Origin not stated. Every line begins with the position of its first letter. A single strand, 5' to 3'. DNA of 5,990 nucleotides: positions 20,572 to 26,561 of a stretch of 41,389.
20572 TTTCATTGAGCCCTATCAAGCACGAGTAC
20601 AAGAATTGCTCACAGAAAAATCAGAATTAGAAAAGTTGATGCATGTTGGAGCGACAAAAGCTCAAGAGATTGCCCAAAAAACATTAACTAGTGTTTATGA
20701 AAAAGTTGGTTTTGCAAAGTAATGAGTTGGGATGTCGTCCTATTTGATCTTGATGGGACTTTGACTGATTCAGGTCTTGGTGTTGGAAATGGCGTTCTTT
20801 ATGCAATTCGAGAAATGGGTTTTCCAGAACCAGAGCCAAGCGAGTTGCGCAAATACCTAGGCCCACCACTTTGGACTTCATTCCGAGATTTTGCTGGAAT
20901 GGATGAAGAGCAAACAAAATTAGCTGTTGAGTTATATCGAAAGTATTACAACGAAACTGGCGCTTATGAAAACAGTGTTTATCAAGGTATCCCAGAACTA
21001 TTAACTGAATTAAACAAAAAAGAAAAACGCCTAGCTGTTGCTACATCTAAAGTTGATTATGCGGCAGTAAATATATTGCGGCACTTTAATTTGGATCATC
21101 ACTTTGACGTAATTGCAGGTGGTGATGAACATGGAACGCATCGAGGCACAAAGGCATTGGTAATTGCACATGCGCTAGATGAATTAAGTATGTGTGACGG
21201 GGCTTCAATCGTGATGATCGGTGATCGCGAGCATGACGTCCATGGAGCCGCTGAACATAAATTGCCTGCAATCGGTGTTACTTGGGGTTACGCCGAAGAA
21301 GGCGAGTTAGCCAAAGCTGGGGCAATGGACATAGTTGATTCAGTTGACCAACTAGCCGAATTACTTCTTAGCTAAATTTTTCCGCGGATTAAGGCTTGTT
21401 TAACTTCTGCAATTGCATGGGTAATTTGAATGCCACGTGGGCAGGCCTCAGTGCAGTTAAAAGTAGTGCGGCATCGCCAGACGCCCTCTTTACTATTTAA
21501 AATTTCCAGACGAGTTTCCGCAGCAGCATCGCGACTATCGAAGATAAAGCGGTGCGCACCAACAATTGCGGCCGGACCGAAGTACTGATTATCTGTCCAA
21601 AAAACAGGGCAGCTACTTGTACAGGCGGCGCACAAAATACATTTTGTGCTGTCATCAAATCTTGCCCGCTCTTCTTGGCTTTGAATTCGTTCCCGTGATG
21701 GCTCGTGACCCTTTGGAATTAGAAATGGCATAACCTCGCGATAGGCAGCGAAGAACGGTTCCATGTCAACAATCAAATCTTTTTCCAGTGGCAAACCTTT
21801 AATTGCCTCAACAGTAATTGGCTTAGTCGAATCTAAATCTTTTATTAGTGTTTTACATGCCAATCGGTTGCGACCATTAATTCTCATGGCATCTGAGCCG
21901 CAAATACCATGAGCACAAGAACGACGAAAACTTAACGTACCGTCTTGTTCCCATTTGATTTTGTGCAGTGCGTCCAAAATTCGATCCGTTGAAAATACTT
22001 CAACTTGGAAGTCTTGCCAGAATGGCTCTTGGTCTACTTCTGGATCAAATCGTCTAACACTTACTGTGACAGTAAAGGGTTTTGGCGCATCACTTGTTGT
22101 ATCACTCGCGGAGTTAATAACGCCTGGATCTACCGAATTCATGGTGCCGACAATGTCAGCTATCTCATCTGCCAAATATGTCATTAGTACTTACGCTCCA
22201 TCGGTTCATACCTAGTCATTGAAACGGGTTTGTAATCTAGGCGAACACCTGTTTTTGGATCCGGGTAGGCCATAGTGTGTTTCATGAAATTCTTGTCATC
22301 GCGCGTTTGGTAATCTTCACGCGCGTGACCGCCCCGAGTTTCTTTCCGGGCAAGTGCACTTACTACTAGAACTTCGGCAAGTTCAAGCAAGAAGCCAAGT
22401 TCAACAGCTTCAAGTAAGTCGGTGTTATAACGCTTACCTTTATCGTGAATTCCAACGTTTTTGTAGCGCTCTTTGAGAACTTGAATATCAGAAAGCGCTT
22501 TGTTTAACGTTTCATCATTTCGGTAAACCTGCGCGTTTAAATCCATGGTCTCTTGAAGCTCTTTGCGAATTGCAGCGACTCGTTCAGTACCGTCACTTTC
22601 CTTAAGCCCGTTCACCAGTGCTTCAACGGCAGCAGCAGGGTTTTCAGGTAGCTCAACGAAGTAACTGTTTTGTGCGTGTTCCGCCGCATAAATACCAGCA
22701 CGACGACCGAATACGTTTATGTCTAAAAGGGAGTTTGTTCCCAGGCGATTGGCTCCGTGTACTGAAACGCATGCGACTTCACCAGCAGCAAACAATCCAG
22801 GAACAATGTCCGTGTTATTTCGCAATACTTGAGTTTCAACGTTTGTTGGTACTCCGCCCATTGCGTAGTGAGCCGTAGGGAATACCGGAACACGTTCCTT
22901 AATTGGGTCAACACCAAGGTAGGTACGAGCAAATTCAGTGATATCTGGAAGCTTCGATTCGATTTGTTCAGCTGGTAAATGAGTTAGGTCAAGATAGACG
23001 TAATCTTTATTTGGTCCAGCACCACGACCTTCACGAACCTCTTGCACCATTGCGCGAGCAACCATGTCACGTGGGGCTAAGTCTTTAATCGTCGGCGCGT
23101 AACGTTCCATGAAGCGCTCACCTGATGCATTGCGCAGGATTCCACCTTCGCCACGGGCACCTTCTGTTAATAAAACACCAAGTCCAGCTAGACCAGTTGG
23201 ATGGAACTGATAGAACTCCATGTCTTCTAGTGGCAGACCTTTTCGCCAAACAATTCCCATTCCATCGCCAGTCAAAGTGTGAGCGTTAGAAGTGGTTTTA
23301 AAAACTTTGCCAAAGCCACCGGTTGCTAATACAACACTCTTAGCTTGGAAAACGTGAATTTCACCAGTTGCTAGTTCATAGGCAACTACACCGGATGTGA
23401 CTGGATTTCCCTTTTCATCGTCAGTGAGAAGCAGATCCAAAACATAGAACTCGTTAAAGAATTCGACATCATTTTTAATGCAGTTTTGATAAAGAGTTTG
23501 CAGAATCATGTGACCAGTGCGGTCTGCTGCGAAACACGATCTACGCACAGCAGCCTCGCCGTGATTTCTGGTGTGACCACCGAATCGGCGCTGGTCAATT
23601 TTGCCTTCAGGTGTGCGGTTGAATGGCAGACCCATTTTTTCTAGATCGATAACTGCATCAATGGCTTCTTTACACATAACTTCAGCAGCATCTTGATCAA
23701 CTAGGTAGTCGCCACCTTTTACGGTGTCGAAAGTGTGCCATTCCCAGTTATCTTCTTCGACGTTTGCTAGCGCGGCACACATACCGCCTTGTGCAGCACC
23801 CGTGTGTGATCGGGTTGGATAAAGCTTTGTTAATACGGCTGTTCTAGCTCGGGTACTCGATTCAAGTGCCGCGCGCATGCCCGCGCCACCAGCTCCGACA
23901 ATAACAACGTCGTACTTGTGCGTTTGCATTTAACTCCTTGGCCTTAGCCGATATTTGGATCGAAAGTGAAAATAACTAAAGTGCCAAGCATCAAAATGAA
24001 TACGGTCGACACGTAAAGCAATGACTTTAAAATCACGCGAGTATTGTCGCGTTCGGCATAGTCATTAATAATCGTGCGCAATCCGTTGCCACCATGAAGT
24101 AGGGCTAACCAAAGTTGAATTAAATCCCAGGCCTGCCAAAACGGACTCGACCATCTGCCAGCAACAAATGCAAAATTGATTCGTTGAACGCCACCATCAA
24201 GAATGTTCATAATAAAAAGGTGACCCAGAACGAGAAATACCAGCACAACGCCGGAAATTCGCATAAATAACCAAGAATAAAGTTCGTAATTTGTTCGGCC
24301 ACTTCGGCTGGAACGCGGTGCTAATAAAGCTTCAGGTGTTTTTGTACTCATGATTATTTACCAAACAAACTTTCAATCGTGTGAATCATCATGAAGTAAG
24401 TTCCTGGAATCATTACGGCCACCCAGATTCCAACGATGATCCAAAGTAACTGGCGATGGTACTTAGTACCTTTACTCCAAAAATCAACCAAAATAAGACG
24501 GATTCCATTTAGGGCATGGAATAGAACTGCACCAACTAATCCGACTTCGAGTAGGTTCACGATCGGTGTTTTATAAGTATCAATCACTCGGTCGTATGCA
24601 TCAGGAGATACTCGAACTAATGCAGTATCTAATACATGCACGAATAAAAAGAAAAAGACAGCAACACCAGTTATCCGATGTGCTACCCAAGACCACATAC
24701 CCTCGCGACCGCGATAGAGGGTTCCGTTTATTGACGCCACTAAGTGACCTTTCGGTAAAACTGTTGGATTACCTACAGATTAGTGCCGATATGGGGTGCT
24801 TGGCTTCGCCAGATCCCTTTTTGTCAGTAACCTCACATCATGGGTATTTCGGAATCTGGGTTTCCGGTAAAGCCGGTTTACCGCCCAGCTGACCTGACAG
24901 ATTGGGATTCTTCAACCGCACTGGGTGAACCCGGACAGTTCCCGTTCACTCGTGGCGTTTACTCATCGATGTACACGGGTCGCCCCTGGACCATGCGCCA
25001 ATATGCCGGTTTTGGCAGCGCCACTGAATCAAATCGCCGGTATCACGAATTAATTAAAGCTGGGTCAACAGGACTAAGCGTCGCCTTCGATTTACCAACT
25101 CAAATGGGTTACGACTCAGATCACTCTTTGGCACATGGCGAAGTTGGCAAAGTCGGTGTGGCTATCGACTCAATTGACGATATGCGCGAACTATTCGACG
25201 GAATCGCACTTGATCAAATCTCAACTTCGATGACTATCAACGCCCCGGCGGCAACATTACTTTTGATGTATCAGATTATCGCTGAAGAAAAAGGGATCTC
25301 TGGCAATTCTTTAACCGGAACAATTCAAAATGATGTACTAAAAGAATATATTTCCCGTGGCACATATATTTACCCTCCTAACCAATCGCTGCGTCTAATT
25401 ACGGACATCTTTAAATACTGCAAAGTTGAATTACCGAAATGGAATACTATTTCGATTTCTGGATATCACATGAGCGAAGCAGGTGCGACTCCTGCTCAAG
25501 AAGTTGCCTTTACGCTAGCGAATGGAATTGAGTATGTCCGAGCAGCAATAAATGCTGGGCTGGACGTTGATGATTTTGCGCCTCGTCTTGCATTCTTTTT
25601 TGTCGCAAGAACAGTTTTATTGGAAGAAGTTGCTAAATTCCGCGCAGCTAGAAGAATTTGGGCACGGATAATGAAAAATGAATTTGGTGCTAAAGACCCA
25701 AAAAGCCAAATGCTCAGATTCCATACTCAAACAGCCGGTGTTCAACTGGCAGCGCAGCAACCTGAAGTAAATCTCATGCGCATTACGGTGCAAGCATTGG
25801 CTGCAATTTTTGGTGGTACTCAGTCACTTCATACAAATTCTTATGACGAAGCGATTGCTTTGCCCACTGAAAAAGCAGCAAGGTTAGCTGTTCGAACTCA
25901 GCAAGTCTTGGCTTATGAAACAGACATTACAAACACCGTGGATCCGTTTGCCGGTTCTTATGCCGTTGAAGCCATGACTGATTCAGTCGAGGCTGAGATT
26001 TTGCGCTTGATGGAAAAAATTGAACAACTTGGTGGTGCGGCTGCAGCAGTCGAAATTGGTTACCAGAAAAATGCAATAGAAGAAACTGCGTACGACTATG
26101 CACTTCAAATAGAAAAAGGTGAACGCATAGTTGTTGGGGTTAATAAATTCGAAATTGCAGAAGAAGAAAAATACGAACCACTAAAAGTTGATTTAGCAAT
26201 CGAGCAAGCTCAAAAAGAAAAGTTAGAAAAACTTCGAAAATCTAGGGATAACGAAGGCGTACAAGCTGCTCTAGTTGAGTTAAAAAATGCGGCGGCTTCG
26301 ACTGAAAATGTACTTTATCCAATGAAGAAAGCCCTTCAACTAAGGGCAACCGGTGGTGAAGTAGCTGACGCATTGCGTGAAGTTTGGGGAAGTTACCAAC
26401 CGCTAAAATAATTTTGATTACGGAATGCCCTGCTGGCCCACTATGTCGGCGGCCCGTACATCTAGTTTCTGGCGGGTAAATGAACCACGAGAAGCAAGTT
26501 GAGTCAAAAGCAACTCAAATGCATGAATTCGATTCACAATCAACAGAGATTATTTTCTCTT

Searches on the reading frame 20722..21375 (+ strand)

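Call 40: search_protein_families(library=pfam, proteins=[window:20722-21375:+], max_evalue=0.00001)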
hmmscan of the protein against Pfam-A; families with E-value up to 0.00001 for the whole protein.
window:20722-21375:+ (217 aa): 4 families
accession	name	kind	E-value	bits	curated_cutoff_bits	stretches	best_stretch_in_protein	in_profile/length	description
PF13419.12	HAD_2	-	1.6e-30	107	23.8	1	6-186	1-178/178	Haloacid dehalogenase-like hydrolase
PF00702.32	Hydrolase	-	1.2e-18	68.6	26.4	1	4-178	2-189/191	haloacid dehalogenase-like hydrolase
PF12710.13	HAD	-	5.3e-11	43.7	27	1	6-174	1-186/189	haloacid dehalogenase-like hydrolase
PF13242.12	Hydrolase_like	-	1.4e-07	31.8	22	1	150-210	12-74/75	HAD-hyrolase-like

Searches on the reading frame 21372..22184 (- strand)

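Call 41: search_protein_families(library=pfam, proteins=[window:21372-22184:-], max_evalue=0.00001)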
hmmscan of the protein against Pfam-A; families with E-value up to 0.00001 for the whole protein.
window:21372-22184:- (270 aa): 4 families
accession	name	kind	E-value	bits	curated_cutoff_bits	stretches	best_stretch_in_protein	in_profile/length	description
PF13085.11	Fer2_3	-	5.4e-34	116.9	27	1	41-145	2-106/107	2Fe-2S iron-sulfur cluster binding domain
PF13183.11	Fer4_8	-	9.7e-12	45.7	27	1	180-252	3-68/68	4Fe-4S dicluster domain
PF13237.11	Fer4_10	-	1.7e-11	44.3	25.5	1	177-249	4-53/53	4Fe-4S dicluster domain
PF13534.11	Fer4_17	-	5.3e-07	30.5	22.2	1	181-252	1-60/61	4Fe-4S dicluster domain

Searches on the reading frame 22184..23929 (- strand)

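Call 41: search_protein_families(library=pfam, proteins=[window:22184-23929:-], max_evalue=0.00001)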
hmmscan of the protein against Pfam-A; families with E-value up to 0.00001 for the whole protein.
window:22184-23929:- (581 aa): 5 families
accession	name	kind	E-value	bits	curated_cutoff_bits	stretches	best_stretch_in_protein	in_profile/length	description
PF00890.30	FAD_binding_2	-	1.3e-114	384.1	20.4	1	7-401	1-414/414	FAD binding domain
PF02910.25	Succ_DH_flav_C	-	4.6e-47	159.7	20.8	1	455-581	1-130/130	Fumarate reductase flavoprotein C-term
PF03486.20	HI0933_like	-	2.7e-08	34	50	0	132-386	101-220/244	HI0933-like protein Rossmann domain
PF01266.30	DAO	-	6.1e-07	29.7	27.9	0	7-111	1-90/353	FAD dependent oxidoreductase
PF01946.23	Thi4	-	1.3e-06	28.3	26.2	0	5-86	17-101/235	Thi4 family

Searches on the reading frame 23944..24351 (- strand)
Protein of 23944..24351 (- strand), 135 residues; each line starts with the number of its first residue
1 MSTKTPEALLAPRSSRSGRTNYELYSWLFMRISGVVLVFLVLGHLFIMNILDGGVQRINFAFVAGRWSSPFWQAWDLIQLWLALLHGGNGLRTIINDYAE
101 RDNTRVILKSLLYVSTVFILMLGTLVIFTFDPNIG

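Call 41: search_protein_families(library=pfam, proteins=[window:23944-24351:-], max_evalue=0.00001)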
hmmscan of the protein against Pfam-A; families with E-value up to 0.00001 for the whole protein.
window:23944-24351:- (135 aa): 1 family
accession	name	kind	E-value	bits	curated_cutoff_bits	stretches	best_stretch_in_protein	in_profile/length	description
PF01127.27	Sdh_cyt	-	6.1e-16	59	25.8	1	16-120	12-120/122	Succinate dehydrogenase/Fumarate reductase transmembrane subunit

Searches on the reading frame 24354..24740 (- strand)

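Call 41: search_protein_families(library=pfam, proteins=[window:24354-24740:-], max_evalue=0.00001)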
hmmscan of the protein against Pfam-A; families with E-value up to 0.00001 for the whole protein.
window:24354-24740:- (128 aa): 1 family
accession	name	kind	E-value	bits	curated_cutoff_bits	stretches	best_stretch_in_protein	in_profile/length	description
PF01127.27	Sdh_cyt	-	7.5e-21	74.9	25.8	1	7-109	12-120/122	Succinate dehydrogenase/Fumarate reductase transmembrane subunit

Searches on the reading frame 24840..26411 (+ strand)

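Call 41: search_protein_families(library=pfam, proteins=[window:24840-26411:+], max_evalue=0.00001)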
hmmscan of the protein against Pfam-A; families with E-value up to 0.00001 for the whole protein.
window:24840-26411:+ (523 aa): 1 family
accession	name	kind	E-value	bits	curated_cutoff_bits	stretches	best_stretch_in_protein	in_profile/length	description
PF01642.28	MM_CoA_mutase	-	4.6e-221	735.2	22.1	1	5-517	3-512/512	Methylmalonyl-CoA mutase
